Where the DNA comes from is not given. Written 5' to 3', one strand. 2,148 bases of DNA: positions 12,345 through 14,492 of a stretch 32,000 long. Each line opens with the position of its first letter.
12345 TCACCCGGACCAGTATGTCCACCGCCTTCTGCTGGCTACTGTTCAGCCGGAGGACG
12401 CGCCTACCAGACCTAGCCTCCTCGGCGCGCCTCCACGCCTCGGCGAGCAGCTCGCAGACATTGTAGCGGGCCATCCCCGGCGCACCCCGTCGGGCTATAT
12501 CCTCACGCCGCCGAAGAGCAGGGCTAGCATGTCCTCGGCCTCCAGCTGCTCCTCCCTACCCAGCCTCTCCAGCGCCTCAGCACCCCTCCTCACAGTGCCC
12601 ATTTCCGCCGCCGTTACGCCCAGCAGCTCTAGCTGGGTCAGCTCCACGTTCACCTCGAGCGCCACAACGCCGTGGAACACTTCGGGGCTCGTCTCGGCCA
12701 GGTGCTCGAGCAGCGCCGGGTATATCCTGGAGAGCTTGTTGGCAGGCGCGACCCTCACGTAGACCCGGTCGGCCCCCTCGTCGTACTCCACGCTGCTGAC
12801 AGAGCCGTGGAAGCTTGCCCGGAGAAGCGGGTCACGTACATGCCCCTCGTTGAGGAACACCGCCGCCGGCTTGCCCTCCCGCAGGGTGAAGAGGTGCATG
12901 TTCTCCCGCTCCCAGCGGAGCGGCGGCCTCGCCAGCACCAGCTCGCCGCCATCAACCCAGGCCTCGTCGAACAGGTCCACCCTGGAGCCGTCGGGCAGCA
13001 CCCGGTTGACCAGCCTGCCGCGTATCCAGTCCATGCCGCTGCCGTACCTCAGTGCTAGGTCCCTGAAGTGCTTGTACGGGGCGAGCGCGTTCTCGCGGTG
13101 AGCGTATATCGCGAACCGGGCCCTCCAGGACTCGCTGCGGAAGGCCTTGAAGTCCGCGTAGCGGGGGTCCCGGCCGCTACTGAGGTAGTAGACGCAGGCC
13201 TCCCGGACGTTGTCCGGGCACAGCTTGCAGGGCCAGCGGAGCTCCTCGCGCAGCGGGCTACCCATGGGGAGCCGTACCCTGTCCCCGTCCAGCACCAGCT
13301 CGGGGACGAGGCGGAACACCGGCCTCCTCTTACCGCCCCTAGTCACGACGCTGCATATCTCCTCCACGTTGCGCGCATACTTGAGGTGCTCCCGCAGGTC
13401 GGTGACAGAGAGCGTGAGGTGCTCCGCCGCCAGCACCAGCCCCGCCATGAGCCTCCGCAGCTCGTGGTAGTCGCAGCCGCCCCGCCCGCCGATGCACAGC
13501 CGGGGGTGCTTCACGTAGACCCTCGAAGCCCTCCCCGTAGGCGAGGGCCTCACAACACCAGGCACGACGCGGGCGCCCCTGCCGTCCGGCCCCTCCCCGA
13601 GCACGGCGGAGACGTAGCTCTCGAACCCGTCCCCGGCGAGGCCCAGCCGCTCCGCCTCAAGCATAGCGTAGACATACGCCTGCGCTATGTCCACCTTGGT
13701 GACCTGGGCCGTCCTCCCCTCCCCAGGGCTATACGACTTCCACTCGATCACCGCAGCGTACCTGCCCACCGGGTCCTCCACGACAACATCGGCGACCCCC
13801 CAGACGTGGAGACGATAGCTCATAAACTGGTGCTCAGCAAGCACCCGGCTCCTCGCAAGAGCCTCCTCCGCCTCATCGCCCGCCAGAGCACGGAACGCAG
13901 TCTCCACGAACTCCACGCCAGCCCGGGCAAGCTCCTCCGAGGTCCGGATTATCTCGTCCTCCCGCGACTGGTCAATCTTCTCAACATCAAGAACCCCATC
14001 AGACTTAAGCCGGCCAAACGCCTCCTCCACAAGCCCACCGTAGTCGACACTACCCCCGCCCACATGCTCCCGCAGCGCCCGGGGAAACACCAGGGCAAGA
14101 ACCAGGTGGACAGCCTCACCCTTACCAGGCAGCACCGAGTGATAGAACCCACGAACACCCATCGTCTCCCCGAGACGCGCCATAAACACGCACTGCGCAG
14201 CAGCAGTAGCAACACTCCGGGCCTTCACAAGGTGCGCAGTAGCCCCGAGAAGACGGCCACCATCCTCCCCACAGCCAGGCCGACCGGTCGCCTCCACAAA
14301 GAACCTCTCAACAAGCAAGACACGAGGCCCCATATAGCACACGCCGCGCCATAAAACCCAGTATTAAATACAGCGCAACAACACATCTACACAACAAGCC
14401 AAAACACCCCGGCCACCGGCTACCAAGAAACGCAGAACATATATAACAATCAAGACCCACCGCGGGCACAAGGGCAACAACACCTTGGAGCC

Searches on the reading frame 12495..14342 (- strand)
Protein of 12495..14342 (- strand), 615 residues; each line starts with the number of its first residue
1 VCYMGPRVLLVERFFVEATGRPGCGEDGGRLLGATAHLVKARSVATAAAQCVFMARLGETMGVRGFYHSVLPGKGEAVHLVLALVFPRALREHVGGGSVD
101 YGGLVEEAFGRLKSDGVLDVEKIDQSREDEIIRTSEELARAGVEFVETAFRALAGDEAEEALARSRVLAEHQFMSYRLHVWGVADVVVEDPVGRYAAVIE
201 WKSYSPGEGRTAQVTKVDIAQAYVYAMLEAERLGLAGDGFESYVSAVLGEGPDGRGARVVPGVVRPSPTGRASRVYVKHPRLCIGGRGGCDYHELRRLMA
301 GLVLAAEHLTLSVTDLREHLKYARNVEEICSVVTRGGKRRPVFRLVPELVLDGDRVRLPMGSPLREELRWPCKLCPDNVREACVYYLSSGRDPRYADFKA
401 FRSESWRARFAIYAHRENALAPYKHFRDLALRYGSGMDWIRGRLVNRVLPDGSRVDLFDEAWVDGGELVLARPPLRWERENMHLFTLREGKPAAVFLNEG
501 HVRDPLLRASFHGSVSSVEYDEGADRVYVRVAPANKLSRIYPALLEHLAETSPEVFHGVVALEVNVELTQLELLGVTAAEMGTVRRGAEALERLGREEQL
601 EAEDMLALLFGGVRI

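Call 4: search_protein_families(library=pfam, proteins=[window:12495-14342:-], max_evalue=0.01)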
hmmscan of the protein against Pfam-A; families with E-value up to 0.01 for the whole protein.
window:12495-14342:- (615 aa): 1 family
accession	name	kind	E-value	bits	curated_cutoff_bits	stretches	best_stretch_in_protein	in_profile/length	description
PF12705.13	PDDEXK_1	-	3.2e-06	27.7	22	1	47-235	9-177/247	PD-(D/E)XK nuclease superfamily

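Call 5: search_protein_families(library=padloc, proteins=[window:12495-14342:-], max_evalue=0.01)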
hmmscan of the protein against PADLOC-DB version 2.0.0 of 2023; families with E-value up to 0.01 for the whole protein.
window:12495-14342:- (615 aa): 1 family
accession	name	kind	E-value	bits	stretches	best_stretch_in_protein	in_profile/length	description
PDLC00059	DruK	-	0.0022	15.2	1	160-234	104-175/326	PD-(D/E)XK nuclease superfamily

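Call 32: search_solved_structures(query=window:12495-14342:-, max_evalue=1)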
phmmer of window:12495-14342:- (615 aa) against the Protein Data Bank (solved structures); distinct sequences matched with E-value up to 1: 0.

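Call 47: find_related_loci(query=A3, collection=metagenome_contigs, flank=10000)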
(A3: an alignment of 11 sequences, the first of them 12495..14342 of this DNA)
Query A3 (615 aa) in metagenome_contigs; peptide patterns used: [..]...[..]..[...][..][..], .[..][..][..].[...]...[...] (x = any residue, [..] = any of these).
88 stretches matched a pattern; 13 encode a relative of the query (tblastn E <= 1e-3); 13 distinct loci.
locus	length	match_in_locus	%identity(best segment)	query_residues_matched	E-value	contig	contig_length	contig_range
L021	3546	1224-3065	91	3-615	0e+0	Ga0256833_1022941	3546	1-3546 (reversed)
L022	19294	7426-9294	86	1-615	0e+0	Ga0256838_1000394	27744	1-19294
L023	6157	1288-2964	36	9-613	6e-101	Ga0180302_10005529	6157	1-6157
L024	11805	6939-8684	39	7-613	4e-100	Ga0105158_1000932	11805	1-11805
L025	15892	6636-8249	33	11-583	1e-92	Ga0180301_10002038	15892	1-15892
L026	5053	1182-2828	37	8-583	1e-92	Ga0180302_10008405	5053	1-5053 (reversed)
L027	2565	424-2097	34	9-613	3e-90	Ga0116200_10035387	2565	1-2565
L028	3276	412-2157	34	9-612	1e-87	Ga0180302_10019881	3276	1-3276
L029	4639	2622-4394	34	3-612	4e-83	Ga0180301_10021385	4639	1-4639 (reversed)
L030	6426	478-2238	34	7-612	7e-82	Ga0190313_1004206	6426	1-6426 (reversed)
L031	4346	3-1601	32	58-612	4e-68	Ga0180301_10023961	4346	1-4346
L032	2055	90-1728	40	10-583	6e-58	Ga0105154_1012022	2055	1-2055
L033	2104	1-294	36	488-586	6e-13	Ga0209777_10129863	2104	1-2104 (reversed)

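Call 58: search_protein_families(library=ncbifam, proteins=[window:12495-14342:-], max_evalue=0.01)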
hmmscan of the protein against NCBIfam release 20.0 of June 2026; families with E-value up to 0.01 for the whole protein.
window:12495-14342:- (615 aa): 0 families

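Call 60: search_solved_structures(query=A3, max_evalue=1, show_alignments=2)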
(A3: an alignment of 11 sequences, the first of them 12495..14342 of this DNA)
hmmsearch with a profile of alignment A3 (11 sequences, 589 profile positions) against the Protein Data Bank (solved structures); distinct sequences matched with E-value up to 1: 0.

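Call 68: search_protein_families(library=pfam, proteins=[L025:3879-6467:-, L025:11483-14575:+, L029:567-1502:+], max_evalue=0.001)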
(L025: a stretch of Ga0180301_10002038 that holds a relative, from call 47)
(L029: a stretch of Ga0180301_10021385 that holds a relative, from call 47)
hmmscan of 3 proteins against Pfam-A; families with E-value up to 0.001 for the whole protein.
L025:3879-6467:- (862 aa): 4 families
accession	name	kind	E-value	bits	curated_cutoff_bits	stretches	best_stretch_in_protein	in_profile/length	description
PF00270.35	DEAD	-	1.8e-36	125.8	26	1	94-270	3-162/167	DEAD/DEAH box helicase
PF00271.37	Helicase_C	-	1.3e-18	67.7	23.5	1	313-418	4-107/110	Helicase conserved C-terminal domain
PF19306.5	WH_Lhr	-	7.3e-09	35.6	27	1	447-607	3-161/168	Large helicase-related protein, winged helix domain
PF04851.21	ResIII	-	5.9e-05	23.5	22.5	1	105-268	23-162/164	Type III restriction enzyme, res subunit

L025:11483-14575:+ (1030 aa): 2 families
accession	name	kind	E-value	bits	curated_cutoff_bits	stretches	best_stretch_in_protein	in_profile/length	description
PF02384.22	N6_Mtase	-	1.5e-13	51.2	20.4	2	475-590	109-212/311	N-6 DNA Methylase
PF07669.17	Eco57I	-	3.1e-10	40.8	25.3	1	489-589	71-163/171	Eco57I restriction-modification methylase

L029:567-1502:+ (311 aa): 2 families
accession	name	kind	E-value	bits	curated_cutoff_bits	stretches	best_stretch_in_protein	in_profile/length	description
PF01841.26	Transglut_core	-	1.8e-06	28.6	23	1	207-264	41-108/108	Transglutaminase-like superfamily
PF04473.18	DUF553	-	0.00048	20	20.5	0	165-263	19-112/140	Transglutaminase-like domain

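Call 89: search_protein_representatives(protein=window:12495-14342:-)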
Query: 615 residues. Proteins with E-value up to 0.001 (for the whole library): 67; up to 1e-10: 59; up to 1e-30: 18. The best 67 are listed.
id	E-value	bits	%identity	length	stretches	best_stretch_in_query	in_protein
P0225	1.3e-174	598.8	53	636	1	9-614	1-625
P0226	4.1e-145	501.4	50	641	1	7-615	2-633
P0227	1.7e-143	496.0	52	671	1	24-614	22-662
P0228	6.2e-123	428.1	46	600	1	21-613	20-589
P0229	1.0e-95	338.2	42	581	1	10-612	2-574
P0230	5.9e-82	292.8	36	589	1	11-585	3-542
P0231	9.9e-80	285.4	36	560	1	9-600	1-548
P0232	2.1e-79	284.3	40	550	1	9-592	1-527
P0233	1.2e-70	255.4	38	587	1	9-612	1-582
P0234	4.9e-62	227.0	34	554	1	30-586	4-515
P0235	1.2e-55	205.9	39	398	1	178-612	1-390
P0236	5.0e-49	184.0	37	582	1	23-583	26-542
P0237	4.4e-37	144.6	29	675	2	18-403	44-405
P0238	1.5e-36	142.8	31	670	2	24-435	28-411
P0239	1.6e-34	136.1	33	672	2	31-426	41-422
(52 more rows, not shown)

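Call 94: search_protein_families(library=pfam, proteins=[L022:12507-15317:-, L022:15366-16784:+], max_evalue=0.001)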
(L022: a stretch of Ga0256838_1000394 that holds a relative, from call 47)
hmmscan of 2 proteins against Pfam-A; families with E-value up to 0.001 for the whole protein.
L022:12507-15317:- (936 aa): 1 family
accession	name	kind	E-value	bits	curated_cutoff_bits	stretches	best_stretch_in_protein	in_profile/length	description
PF02171.23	Piwi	-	2.9e-07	30.5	28.9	1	642-780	76-225/302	Piwi domain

L022:15366-16784:+ (472 aa): 4 families
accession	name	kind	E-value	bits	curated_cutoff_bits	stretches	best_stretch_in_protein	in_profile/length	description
PF13304.12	AAA_21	-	5e-15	56.8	27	1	345-419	228-303/304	AAA domain, putative AbiEii toxin, Type IV TA system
PF13175.12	AAA_15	-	7.8e-06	26.2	32.1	0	79-97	25-43/374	AAA ATPase domain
PF02463.25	SMC_N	-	0.00011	22.2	40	0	78-422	25-205/220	RecF/RecN/SMC N terminal domain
PF13476.12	AAA_23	-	0.00046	21.3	27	1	69-100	13-42/201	AAA domain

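Call 97: search_dna_similar(query=window:12495-14318:-, collection=plasmids, mode=protein, max_rows=10)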
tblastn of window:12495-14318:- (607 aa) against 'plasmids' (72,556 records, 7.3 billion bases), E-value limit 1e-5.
No match.

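Call 98: search_dna_similar(query=window:12495-14318:-, collection=phages, mode=protein, max_rows=10)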
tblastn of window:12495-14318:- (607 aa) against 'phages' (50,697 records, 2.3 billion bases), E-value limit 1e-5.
No match.
